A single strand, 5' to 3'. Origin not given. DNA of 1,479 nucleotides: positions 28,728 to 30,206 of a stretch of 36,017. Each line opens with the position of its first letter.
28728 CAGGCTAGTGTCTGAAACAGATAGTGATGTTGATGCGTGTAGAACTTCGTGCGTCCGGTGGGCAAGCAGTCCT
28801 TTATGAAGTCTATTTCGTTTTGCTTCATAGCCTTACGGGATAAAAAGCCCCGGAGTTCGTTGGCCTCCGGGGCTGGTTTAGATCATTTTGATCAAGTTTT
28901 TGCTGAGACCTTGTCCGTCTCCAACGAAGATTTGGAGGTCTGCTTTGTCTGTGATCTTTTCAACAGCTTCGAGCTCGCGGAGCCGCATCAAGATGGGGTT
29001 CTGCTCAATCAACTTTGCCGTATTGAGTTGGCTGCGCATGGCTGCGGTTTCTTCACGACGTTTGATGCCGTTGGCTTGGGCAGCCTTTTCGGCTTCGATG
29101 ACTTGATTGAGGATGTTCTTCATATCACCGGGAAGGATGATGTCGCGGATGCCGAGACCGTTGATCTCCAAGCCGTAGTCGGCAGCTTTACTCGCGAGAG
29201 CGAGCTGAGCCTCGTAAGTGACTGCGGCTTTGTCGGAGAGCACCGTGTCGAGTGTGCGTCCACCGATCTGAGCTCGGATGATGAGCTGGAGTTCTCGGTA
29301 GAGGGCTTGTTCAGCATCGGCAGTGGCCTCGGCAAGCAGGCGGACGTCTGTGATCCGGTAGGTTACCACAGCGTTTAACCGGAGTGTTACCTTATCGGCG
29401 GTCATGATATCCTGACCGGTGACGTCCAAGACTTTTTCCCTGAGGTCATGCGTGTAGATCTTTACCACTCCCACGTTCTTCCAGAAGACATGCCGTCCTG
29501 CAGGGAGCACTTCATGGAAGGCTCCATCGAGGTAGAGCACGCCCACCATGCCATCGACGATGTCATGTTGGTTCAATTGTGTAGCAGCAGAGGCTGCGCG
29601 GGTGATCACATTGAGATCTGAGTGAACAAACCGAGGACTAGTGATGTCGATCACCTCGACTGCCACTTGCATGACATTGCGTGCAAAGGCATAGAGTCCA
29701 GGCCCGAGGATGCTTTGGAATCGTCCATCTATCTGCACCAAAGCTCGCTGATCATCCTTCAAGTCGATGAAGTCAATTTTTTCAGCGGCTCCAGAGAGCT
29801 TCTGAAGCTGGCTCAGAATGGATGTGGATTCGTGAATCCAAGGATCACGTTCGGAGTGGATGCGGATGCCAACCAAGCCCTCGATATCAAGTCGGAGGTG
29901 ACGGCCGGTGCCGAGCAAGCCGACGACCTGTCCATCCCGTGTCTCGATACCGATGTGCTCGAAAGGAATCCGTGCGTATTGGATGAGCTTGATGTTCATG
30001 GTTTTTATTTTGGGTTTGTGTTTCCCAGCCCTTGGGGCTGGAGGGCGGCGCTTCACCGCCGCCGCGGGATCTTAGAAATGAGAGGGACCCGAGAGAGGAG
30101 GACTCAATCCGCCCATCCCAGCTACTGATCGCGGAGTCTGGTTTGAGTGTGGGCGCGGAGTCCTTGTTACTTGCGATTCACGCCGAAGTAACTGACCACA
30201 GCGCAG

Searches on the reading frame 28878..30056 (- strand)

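Call 9: search_protein_families(library=pfam, proteins=[window:28878-30056:-], max_evalue=0.01)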
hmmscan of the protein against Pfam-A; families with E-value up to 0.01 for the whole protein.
window:28878-30056:- (392 aa): 1 family
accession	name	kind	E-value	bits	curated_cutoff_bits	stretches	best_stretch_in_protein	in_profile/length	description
PF01145.31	Band_7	-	1.9e-28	100.1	23.6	1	169-336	6-175/176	SPFH domain / Band 7 family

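Call 41: search_protein_families(library=padloc, proteins=[window:28878-30056:-], max_evalue=0.01)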
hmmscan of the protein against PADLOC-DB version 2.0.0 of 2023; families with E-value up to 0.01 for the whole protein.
window:28878-30056:- (392 aa): 0 families
